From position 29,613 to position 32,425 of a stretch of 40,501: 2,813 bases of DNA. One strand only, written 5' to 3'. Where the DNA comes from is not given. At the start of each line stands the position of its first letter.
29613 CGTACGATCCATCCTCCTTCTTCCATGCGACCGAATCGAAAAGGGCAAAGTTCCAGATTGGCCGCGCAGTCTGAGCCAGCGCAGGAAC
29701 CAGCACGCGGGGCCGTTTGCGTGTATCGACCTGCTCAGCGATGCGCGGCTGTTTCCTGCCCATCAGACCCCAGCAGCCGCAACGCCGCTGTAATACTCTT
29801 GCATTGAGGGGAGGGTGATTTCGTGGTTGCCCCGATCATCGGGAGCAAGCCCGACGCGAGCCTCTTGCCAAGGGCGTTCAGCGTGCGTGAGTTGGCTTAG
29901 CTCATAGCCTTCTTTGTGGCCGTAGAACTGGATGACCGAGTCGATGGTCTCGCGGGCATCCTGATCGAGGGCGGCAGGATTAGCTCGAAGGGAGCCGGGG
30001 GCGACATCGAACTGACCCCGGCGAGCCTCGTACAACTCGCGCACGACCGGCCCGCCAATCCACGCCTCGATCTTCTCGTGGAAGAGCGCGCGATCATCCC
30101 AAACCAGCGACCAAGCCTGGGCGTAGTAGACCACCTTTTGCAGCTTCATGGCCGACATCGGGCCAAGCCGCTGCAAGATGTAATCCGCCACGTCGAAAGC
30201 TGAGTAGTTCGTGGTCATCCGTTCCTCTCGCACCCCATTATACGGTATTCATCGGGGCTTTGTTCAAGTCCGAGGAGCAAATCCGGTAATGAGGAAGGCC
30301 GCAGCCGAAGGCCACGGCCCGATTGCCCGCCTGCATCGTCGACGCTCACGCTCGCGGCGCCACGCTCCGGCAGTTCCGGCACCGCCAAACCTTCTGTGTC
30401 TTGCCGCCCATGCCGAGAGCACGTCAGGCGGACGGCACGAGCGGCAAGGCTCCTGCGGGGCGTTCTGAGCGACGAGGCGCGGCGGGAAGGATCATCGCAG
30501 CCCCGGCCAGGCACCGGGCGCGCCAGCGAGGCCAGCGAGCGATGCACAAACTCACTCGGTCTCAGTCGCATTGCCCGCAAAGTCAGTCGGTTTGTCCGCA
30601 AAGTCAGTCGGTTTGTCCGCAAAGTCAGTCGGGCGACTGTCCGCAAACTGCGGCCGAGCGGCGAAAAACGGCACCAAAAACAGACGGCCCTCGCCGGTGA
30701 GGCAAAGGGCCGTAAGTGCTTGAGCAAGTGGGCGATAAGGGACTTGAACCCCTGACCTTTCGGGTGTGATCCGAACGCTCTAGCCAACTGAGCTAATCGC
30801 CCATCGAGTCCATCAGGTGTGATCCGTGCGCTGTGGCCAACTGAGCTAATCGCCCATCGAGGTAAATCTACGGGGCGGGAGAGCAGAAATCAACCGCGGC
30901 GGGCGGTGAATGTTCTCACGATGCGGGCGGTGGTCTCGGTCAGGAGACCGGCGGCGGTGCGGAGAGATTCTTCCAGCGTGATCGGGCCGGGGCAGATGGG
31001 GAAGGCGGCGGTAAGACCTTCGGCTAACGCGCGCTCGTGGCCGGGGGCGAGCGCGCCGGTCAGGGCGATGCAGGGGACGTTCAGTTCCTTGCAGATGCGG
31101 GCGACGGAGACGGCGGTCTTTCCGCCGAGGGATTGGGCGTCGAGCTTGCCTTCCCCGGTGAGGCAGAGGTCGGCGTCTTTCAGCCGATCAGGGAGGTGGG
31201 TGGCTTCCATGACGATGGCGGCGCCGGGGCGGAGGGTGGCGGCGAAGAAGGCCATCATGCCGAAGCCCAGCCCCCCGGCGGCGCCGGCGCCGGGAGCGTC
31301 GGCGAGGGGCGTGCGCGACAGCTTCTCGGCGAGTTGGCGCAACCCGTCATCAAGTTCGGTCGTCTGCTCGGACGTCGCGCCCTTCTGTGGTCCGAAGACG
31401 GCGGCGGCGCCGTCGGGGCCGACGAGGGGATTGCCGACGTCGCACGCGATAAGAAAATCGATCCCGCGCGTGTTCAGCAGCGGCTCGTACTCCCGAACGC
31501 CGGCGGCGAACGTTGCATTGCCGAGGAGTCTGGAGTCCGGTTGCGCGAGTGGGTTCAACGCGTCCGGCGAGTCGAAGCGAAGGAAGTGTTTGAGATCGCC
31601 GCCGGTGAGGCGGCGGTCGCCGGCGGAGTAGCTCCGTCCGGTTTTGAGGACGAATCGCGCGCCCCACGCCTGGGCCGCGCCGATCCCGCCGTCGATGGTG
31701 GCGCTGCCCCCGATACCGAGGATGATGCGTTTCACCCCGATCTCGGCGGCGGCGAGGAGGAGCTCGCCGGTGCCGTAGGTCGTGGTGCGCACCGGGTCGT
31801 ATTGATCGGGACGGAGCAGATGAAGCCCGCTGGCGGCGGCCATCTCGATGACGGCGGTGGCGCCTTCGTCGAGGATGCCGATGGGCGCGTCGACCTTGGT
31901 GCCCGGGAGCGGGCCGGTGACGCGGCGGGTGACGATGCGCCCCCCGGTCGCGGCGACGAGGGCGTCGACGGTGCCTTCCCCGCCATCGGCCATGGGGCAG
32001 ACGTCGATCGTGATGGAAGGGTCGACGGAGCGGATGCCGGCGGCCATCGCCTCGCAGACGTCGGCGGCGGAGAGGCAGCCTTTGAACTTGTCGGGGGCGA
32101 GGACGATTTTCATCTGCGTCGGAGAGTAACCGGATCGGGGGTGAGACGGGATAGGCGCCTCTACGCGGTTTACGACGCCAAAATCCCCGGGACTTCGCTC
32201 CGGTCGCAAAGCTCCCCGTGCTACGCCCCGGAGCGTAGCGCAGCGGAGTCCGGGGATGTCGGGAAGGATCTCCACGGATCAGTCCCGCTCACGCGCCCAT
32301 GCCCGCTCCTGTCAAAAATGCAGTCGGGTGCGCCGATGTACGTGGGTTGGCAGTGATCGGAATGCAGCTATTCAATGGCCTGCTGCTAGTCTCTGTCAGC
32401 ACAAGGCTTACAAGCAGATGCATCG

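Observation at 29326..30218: Panacea-domain (PanA/SocA-like) gene translationally coupled to an unrecognised 145-aa partner: candidate new toxin-antitoxin pair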

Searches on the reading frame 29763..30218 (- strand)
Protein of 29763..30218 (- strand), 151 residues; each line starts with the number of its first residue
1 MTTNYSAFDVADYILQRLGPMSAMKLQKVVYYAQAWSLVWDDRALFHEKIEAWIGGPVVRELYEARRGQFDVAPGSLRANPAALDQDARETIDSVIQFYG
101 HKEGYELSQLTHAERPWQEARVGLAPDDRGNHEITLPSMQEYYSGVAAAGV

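Call 3: search_protein_families(library=pfam, proteins=[window:29763-30218:-], max_evalue=1)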
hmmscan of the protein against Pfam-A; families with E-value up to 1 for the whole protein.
window:29763-30218:- (151 aa): 1 family
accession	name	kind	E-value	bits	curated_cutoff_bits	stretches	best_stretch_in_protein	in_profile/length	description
PF13274.11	SocA_Panacea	-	2.1e-17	64.5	25.7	1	26-118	1-113/113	Antitoxin SocA-like, Panacea domain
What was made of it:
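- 29763..30218 (-): panA: Panacea-domain (DUF4065) antitoxin gene, 151 aa, with no N-terminal HTH or PAD1 extension. The stop TGA is at 29765->29763. Pfam PF13274 at E=2.1e-17, residues 26-118 covering profile 1-113 (call 3).
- On Panacea-domain antitoxin (PanA; Pfam PF13274 SocA_Panacea / DUF4065): 64.5 bits against a cut-off of 25.7, E=2.1e-17, full profile 1-113 (call 3).
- Checked: It matches Pfam PF13274 SocA_Panacea at E=2.1e-17, 64.5 bits against a cut-off of 25.7, covering the full profile 1-113 (call 3).
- PF13274 at E=2e-17 (call 3).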

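Call 4: search_protein_families(library=padloc, proteins=[window:29763-30218:-], max_evalue=1)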
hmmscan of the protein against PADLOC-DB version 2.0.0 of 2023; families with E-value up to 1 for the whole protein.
window:29763-30218:- (151 aa): 0 families

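Call 5: search_protein_families(library=ncbifam, proteins=[window:29763-30218:-], max_evalue=1)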
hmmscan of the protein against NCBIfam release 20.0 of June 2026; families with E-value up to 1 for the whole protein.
window:29763-30218:- (151 aa): 1 family
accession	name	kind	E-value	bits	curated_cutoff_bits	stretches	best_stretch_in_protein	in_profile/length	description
NF047745.1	SocA_antitoxin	equivalog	4.3e-11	42.8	190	1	19-118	19-130/176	type VI toxin-antitoxin system SocA family antitoxin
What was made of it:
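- On SocA (type VI antitoxin, NCBIfam NF047745 equivalog): 42.8 bits against a cut-off of 190 (call 5).
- Closest known: SocAB type VI TA system. Different: The window PanA is not a SocA equivalog (42.8 bits against a cut-off of 190; call 5).
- The window PanA gives a weak hit to the NCBIfam SocA_antitoxin model (E=4.3e-11; call 5). The score of 42.8 bits is far below the equivalog cut-off of 190 (call 5).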

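Call 45: search_protein_families(library=phrogs, proteins=[window:29763-30218:-], max_evalue=0.1)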
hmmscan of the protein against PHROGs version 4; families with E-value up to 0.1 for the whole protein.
window:29763-30218:- (151 aa): 2 families
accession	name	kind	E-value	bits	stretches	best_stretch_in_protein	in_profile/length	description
phrog_1281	-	unknown function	6.5e-35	121.6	1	2-145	5-152/195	-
phrog_10390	-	unknown function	1.2e-29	104.8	1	5-144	149-292/299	-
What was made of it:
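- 29763..30218 (-): PHROG 1281 at E=6.5e-35 (call 45).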

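Call 63: search_solved_structures(query=window:29763-30218:-, max_evalue=1, show_alignments=1)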
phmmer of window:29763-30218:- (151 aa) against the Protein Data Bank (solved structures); distinct sequences matched with E-value up to 1: 2.
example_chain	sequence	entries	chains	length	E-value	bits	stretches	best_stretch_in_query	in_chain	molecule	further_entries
5tw9_A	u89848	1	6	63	0.32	14.1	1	90-123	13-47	Iron uptake system component EfeO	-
8h67_E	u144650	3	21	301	0.77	12.9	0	50-90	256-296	CRISPR associated protein Cas7 | CRISPR associated protein Cas8 | Fruiting body developmental protein R-like protein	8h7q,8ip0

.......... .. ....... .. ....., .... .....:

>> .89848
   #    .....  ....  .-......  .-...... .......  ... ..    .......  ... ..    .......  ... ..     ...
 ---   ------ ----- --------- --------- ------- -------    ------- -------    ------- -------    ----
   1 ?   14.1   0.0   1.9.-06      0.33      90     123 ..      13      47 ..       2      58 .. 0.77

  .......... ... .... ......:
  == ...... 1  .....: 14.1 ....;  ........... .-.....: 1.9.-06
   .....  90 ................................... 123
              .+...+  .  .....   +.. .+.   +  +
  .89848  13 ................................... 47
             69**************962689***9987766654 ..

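Call 125: search_dna_similar(query=window:29763-30218:-, collection=plasmids, mode=protein, max_evalue=1e-8, max_rows=40)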
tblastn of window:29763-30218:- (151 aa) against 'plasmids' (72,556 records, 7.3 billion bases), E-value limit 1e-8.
Records with a match: 41; places in all: 43; records where one place covers at least 80% of the query: 27.
Best place of each record, by identity: <60% 41.
By first word of the organism name: Bacillus 7; Lactobacillus 6; Paenibacillus 4; Pseudarthrobacter 2; Clostridioides 2; Neisseria 2; Rhizobium 1; Lysinibacillus 1; Rhodococcus 1; Escherichia 1; and 14 more.
By predicted mobility (MOB-suite, as given by PLSDB): non-mobilizable 36; mobilizable 4; conjugative 1.
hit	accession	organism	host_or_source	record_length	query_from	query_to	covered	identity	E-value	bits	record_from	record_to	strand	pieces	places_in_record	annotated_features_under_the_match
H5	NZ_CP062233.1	Rhizobium sp. TH2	Sainfoin,pure bacterial culture,Nodule ...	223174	6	146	93%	54.9%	2e-36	139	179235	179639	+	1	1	type II toxin-antitoxin system antitoxin SocA domain-containing ...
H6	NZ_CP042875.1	Bacillus cereus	Triticum aestivum L,tissue sample,root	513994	9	144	90%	44.8%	2e-27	113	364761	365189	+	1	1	type II toxin-antitoxin system antitoxin SocA domain-containing ...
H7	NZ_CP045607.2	Bacillus cereus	Whole organism,soil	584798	6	144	92%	39.5%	1e-21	97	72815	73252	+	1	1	type II toxin-antitoxin system antitoxin SocA domain-containing ...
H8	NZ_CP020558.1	Paenibacillus larvae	Apis mellifera,single cell microbial ...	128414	6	150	96%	36.7%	1e-18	88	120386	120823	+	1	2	type II toxin-antitoxin system antitoxin SocA domain-containing ...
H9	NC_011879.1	Pseudarthrobacter chlorophenolicus A6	-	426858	6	143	91%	37.7%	8e-23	100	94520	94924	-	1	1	type II toxin-antitoxin system antitoxin SocA domain-containing ...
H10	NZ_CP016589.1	Bacillus thuringiensis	Mono isolate,Ginseng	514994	6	144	92%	36.8%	3e-19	90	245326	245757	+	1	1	type II toxin-antitoxin system antitoxin SocA domain-containing ...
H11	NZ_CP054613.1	Paenibacillus cellulosilyticus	cell culture,soil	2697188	6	146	93%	36.1%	1e-12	71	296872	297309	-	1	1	none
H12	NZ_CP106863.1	Lysinibacillus capsici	water,water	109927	10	146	91%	36.9%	2e-20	93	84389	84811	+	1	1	type II toxin-antitoxin system antitoxin SocA domain-containing ...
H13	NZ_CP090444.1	Rhodococcus sp. DMF-1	pure culture,surface marine water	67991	1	144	95%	34.2%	3e-13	72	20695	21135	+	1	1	type II toxin-antitoxin system antitoxin SocA domain-containing ...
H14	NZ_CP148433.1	Escherichia coli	Chicken,single cell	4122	6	144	92%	34.9%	7e-15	77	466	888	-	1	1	type II toxin-antitoxin system antitoxin SocA domain-containing ...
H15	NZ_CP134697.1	Pontibacter sp. G13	single cell,seawater, biofilm of coral ...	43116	5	144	93%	33.8%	1e-19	91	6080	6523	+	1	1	type II toxin-antitoxin system antitoxin SocA domain-containing ...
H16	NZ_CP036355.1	Bacillus sp. SYJ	Pelodiscus sinensis,tissue sample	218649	6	149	95%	32.7%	3e-15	78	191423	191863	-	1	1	type II toxin-antitoxin system antitoxin SocA domain-containing ...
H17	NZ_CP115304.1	Bacillus tropicus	Tryonyx sinensis (Chinese soft-shell ...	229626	6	149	95%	32.7%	3e-15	78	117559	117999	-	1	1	type II toxin-antitoxin system antitoxin SocA domain-containing ...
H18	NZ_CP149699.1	Clostridioides difficile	Dog,single cell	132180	10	148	92%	33.6%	1e-19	91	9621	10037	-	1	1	type II toxin-antitoxin system antitoxin SocA domain-containing ...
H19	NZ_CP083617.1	Clostridioides difficile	-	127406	10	148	92%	33.6%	4e-19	90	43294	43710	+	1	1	type II toxin-antitoxin system antitoxin SocA domain-containing ...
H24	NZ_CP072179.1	Lactobacillus gasseri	Homo sapiens,stool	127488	21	143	81%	36.4%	7e-15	77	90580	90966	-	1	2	type II toxin-antitoxin system antitoxin SocA domain-containing ...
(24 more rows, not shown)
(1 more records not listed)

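Call 126: get_annotated_region(hit=H6, flank=1500)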
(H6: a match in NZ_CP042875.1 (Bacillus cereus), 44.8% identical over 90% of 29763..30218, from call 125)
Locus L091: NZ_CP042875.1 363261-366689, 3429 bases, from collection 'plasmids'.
description: Bacillus cereus strain 09 plasmid unnamed1, complete sequence
organism: Bacillus cereus (NCBI taxid 1396)
taxonomy: Bacteria; Bacillota; Bacilli; Bacillales; Bacillaceae; Bacillus; Bacillus cereus
host: -; source: Triticum aestivum L,tissue sample,root; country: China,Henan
typing (MOB-suite, as given by PLSDB): non-mobilizable; replicon rep_cluster_125; mating-pair formation MPF_T
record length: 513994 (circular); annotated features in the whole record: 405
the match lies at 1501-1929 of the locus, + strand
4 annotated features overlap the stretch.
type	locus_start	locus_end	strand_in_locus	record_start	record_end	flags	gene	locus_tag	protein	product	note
CDS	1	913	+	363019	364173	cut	-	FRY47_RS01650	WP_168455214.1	HNH endonuclease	-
CDS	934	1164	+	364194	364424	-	-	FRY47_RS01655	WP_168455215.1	hypothetical protein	-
CDS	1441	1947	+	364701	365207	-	-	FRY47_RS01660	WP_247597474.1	type II toxin-antitoxin system antitoxin SocA domain-containing protein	-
CDS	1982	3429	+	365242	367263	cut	-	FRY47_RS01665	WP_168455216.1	hypothetical protein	-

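Call 127: get_annotated_region(hit=H24, flank=1500)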
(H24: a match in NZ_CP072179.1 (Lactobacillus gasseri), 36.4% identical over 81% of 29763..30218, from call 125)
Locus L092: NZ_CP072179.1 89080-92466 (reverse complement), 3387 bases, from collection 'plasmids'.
description: Lactobacillus gasseri strain HL20 plasmid pHL20_1, complete sequence
organism: Lactobacillus gasseri (NCBI taxid 1596)
taxonomy: Bacteria; Bacillota; Bacilli; Lactobacillales; Lactobacillaceae; Lactobacillus; Lactobacillus gasseri
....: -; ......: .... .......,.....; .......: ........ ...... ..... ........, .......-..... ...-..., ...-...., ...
typing (MOB-suite, as given by PLSDB): non-mobilizable
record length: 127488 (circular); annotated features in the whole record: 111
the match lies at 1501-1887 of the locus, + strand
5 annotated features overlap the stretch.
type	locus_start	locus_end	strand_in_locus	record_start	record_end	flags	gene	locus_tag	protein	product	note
CDS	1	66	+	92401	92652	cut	-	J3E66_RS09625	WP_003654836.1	hypothetical protein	-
CDS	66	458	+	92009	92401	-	-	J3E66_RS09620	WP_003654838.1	type II toxin-antitoxin system death-on-curing family toxin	-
CDS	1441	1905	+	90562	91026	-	-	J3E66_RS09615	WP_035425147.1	type II toxin-antitoxin system antitoxin SocA domain-containing protein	-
CDS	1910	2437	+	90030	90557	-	-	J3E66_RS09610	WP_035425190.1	hypothetical protein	-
CDS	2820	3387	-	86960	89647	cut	-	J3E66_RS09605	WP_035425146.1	hypothetical protein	-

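Call 128: get_annotated_region(hit=H9, flank=1500)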
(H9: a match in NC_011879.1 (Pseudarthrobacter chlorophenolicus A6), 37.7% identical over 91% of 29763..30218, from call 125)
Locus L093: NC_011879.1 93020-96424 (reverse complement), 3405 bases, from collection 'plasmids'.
description: Pseudarthrobacter chlorophenolicus A6 plasmid pACHL01, complete sequence
organism: Pseudarthrobacter chlorophenolicus A6 (NCBI taxid 452863)
taxonomy: Bacteria; Actinomycetota; Actinomycetes; Micrococcales; Micrococcaceae; Pseudarthrobacter; Pseudarthrobacter chlorophenolicus; Pseudarthrobacter chlorophenolicus A6
host: -; source: -; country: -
typing (MOB-suite, as given by PLSDB): non-mobilizable
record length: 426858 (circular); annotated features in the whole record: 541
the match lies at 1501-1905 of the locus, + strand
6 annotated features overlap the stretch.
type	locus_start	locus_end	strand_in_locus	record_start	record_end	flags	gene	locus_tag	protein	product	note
CDS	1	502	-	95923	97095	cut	-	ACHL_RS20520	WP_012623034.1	LysM peptidoglycan-binding domain-containing protein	-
CDS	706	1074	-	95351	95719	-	-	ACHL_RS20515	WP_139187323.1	hypothetical protein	-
CDS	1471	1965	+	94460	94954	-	-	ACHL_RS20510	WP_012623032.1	type II toxin-antitoxin system antitoxin SocA domain-containing protein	-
CDS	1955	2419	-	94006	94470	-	-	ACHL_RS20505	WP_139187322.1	hypothetical protein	-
CDS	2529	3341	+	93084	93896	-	-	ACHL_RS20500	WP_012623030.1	hypothetical protein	-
CDS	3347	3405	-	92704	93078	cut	-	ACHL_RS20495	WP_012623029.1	type II toxin-antitoxin system death-on-curing family toxin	-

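Call 130: search_protein_families(library=ncbifam, proteins=[L092:1910-2434:+], max_evalue=0.1)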
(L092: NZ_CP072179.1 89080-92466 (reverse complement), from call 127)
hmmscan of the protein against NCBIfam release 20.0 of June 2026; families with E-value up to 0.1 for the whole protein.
L092:1910-2434:+ (175 aa): 0 families

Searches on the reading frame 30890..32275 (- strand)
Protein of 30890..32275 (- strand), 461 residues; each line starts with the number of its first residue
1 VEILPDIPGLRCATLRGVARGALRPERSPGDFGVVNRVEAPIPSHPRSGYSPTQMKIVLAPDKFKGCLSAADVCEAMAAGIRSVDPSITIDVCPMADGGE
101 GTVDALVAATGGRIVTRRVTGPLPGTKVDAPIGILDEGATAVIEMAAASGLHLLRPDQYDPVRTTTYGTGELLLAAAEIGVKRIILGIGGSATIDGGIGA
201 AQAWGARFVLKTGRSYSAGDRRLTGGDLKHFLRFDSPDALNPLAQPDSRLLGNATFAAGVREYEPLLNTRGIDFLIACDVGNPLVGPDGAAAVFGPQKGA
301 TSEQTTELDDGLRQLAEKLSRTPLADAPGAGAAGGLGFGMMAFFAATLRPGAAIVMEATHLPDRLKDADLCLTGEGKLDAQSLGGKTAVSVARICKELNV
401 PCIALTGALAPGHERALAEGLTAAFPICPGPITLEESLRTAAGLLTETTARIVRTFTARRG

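Call 44: search_protein_families(library=pfam, proteins=[window:30890-32275:-], max_evalue=0.1)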
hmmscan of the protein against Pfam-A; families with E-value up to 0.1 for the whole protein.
window:30890-32275:- (461 aa): 1 family
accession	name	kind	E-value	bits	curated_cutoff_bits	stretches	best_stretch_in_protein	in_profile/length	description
PF02595.20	Gly_kinase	-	6.4e-126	420.7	23.3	1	57-456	1-371/372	Glycerate kinase family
